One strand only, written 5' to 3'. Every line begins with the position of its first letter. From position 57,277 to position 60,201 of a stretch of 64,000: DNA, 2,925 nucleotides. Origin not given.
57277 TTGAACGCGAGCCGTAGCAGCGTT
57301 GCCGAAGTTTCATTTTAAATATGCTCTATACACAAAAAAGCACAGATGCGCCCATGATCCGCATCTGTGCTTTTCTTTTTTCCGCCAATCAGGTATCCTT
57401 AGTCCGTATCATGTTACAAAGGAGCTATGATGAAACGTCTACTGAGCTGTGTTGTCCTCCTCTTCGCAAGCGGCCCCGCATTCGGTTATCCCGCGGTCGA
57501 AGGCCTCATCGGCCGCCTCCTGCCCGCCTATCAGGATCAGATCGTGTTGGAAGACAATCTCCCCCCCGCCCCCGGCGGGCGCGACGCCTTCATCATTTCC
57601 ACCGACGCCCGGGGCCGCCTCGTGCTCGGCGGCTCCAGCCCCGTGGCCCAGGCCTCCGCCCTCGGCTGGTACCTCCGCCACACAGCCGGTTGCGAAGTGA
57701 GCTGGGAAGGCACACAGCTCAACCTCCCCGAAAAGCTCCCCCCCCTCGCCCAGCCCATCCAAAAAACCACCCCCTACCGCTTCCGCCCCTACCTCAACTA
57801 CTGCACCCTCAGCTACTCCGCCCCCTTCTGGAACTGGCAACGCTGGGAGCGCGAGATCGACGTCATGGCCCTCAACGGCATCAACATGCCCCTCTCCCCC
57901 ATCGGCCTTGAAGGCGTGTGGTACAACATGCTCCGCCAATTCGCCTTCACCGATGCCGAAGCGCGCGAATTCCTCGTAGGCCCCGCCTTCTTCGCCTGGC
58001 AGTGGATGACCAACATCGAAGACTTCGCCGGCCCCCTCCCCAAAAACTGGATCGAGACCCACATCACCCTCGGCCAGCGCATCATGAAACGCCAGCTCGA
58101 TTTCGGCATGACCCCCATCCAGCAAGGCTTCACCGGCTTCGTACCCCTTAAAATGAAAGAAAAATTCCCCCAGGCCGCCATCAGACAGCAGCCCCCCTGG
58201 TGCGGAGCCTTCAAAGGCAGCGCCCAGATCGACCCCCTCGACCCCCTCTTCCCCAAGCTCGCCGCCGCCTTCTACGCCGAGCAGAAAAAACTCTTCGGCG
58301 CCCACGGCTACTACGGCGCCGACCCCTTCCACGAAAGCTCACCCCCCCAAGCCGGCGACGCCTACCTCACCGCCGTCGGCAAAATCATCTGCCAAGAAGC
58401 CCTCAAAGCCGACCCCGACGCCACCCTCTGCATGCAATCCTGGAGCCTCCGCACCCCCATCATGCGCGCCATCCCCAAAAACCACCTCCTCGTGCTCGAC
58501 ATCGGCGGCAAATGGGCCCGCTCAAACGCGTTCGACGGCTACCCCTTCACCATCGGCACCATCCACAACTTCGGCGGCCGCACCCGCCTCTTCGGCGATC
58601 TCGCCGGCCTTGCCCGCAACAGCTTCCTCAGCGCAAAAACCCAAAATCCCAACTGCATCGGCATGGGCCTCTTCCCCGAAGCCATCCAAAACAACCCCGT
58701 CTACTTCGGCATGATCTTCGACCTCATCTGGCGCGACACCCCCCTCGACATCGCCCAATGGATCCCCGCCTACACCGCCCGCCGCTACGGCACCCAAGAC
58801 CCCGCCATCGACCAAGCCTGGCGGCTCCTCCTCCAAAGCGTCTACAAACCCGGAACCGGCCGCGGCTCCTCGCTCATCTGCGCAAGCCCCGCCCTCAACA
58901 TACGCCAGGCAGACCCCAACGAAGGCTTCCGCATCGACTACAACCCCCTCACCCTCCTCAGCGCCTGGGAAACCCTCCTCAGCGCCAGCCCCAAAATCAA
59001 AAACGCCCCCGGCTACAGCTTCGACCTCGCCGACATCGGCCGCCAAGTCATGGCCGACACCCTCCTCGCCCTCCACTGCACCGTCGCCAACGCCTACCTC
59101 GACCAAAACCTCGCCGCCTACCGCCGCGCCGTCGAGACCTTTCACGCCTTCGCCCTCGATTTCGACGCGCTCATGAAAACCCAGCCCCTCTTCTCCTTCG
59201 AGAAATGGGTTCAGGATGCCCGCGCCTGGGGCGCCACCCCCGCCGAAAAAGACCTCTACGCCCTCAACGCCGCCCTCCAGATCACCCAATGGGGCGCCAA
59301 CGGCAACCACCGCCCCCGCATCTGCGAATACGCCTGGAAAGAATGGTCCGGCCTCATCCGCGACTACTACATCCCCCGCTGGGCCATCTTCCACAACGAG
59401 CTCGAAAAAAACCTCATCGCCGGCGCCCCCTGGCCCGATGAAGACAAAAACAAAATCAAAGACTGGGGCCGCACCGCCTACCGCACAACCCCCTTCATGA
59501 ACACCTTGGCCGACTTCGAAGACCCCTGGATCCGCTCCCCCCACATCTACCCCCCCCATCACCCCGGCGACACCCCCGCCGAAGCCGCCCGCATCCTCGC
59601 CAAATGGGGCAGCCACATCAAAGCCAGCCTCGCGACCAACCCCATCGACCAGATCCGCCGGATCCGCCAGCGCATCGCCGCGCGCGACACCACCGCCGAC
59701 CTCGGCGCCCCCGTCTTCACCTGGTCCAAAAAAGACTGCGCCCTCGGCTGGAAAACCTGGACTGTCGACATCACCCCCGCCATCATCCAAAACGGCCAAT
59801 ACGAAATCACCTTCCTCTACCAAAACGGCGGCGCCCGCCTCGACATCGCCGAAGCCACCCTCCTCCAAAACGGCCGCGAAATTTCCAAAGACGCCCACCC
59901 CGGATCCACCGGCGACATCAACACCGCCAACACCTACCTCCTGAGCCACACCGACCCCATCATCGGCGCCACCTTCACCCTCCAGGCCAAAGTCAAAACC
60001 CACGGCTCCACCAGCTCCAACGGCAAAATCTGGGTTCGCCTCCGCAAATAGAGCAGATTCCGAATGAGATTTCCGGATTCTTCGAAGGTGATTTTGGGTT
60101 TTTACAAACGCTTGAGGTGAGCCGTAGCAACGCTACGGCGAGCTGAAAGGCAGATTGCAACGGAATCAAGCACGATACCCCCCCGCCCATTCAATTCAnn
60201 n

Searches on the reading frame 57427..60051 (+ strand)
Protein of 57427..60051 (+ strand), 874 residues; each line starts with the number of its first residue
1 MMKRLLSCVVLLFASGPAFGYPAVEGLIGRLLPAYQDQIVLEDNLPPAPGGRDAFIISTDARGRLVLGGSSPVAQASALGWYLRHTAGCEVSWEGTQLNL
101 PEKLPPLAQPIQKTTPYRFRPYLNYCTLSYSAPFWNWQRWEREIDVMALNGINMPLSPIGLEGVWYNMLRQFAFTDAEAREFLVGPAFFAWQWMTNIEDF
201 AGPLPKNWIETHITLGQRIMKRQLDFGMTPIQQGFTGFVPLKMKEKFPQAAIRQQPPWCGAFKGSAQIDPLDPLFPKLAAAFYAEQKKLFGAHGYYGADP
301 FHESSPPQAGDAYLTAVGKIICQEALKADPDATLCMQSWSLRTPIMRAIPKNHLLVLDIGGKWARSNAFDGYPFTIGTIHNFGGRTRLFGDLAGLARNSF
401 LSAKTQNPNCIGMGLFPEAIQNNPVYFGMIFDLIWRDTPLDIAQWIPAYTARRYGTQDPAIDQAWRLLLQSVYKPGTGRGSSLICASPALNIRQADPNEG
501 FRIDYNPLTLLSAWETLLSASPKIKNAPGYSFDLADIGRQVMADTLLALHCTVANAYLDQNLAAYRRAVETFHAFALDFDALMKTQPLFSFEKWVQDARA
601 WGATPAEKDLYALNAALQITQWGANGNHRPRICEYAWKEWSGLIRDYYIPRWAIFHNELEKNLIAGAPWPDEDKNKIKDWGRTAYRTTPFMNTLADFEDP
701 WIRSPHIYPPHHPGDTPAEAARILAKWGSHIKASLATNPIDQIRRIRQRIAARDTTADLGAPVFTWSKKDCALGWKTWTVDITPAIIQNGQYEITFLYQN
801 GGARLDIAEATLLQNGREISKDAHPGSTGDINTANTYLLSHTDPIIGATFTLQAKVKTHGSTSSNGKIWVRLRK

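Call 28: search_protein_families(library=pfam, proteins=[window:57427-60051:+], max_evalue=0.001)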
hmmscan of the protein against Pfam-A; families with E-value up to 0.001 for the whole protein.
window:57427-60051:+ (874 aa): 3 families
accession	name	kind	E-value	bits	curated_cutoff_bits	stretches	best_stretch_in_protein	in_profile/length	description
PF05089.18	NAGLU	-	1.4e-106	356.7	25.5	1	120-436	1-335/336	Alpha-N-acetylglucosaminidase (NAGLU) tim-barrel domain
PF12972.12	NAGLU_C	-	4.2e-67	227.1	25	1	445-726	1-268/268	Alpha-N-acetylglucosaminidase (NAGLU) C-terminal domain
PF12971.12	NAGLU_N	-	7.9e-20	70.9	28.3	1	23-105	2-81/82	Alpha-N-acetylglucosaminidase (NAGLU) N-terminal domain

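Call 33: find_homologous_proteins(query=window:57427-60048:+, max_evalue=1e-50)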
Query window:57427-60048:+ (874 aa): 1299 proteins with E <= 1e-50 among 8000 candidates; the best 120 are listed.
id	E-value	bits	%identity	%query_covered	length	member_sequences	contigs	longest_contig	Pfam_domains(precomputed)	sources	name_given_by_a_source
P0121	0.0e+0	2078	100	100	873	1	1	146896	PF12972.13,PF12971.13,PF05089.19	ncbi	-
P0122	0.0e+0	1264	63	100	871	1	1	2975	PF12972.13,PF12971.13,PF05089.19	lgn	-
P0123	0.0e+0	1236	61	100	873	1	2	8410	PF12972.13,PF12971.13,PF05089.19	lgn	-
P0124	0.0e+0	1236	62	97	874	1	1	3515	PF12972.13,PF12971.13,PF05089.19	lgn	-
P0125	0.0e+0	1226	61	98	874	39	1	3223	PF12972.13,PF12971.13,PF05089.19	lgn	-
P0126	0.0e+0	1225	62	100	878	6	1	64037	PF12972.13,PF12971.13,PF05089.19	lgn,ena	-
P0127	0.0e+0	1221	61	100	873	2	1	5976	PF12972.13,PF12971.13,PF05089.19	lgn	-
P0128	0.0e+0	1212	61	100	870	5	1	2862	PF12972.13,PF12971.13,PF05089.19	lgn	-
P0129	0.0e+0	1209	61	100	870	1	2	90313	PF12972.13,PF12971.13,PF05089.19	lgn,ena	-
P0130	0.0e+0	1196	60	97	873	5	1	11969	PF12972.13,PF12971.13,PF05089.19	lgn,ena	-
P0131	0.0e+0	1187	59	100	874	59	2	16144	PF12972.13,PF12971.13,PF05089.19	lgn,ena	-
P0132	0.0e+0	1135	55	100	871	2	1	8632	PF12972.13,PF12971.13,PF05089.19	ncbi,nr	ncbi:MAG: alpha-N-acetylglucosaminidase [Puniceicoccales bacterium]|nr:alpha-N-acetylglucosaminidase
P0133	0.0e+0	1113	57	97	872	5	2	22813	PF12972.13,PF12971.13,PF05089.19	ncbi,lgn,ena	-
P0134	0.0e+0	1113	56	99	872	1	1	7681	PF12972.13,PF12971.13,PF05089.19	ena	-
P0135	0.0e+0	1111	56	99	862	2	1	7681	PF12972.13,PF12971.13,PF05089.19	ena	-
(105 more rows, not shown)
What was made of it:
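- On Bacterial MITE: The nearest relatives are at most 63% identical at the protein level (call 33).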

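Call 34: find_encoding_contigs(protein=P0121, flank=10000, max_places=3)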
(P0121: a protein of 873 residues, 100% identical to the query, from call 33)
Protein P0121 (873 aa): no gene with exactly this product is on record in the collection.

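Call 35: list_cluster_members(proteins=[P0121, P0001])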
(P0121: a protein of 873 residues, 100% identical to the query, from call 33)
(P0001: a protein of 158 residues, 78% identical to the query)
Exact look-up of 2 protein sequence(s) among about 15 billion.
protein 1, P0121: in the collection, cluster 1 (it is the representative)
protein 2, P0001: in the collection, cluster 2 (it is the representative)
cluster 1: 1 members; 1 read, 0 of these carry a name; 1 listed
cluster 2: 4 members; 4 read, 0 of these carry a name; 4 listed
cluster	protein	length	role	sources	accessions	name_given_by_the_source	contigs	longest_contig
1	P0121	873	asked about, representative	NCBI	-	-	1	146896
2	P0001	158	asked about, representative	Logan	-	-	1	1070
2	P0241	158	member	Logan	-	-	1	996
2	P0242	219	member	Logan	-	-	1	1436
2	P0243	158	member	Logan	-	-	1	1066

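Call 36: find_encoding_contigs(protein=P0242, flank=3000, max_places=3)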
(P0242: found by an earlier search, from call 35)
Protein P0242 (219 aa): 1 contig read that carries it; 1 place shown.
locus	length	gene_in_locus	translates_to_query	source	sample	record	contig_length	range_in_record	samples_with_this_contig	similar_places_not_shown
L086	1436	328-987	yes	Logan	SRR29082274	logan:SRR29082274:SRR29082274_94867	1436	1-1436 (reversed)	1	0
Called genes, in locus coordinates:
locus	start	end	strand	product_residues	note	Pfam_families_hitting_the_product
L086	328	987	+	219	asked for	PF13358:DDE_3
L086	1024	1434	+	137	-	?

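Call 61: find_encoding_contigs(protein=P0126, flank=10000, max_places=2)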
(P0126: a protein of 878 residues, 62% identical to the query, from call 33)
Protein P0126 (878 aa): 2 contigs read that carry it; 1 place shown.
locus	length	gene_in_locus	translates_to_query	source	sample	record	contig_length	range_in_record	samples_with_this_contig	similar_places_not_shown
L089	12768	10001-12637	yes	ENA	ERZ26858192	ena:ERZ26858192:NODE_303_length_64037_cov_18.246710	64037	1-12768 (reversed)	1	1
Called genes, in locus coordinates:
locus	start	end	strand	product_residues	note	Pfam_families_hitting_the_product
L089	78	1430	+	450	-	PF03734:YkuD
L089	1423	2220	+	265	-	PF01048:PNP_UDP_1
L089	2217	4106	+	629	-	PF00528:BPD_transp_1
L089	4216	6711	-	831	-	PF05089:NAGLU, PF12972:NAGLU_C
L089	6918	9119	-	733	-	PF00884:Sulfatase, PF01663:Phosphodiest (faint), PF16347:SGSH_C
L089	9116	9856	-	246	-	-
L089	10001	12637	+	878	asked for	PF12971:NAGLU_N, PF05089:NAGLU, PF12972:NAGLU_C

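Call 62: find_encoding_contigs(protein=P0129, flank=10000, max_places=2)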
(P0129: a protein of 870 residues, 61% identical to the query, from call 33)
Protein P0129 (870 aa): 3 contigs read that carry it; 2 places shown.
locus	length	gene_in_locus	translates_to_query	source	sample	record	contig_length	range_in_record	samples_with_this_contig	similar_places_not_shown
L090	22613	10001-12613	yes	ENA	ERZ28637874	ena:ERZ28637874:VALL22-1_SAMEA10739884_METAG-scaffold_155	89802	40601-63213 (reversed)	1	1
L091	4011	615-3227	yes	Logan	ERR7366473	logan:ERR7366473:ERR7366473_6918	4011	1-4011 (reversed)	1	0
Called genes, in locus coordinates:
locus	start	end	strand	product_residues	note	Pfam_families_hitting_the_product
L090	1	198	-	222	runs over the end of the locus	PF01618:MotA_ExbB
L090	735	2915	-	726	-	PF01276:OKR_DC_1, PF01212:Beta_elim_lyase, PF03711:OKR_DC_1_C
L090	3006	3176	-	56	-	PF00037:Fer4, PF13237:Fer4_10 (faint), PF14697:Fer4_21, PF12838:Fer4_7, PF13187:Fer4_9, PF12797:Fer4_2 (weak), PF00037:Fer4, PF12837:Fer4_6 (weak), +4 more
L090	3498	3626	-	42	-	-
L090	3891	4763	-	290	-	PF01791:DeoC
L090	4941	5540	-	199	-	PF02734:Dak2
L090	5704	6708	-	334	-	PF02733:Dak1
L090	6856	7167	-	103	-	-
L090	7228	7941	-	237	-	-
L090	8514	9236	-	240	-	-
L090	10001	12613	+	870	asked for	PF12971:NAGLU_N, PF05089:NAGLU, PF12972:NAGLU_C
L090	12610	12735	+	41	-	-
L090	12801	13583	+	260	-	PF07859:Abhydrolase_3 (faint)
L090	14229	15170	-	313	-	PF05359:DUF748 (weak)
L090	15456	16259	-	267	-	PF03747:ADP_ribosyl_GH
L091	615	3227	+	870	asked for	PF12971:NAGLU_N, PF05089:NAGLU, PF12972:NAGLU_C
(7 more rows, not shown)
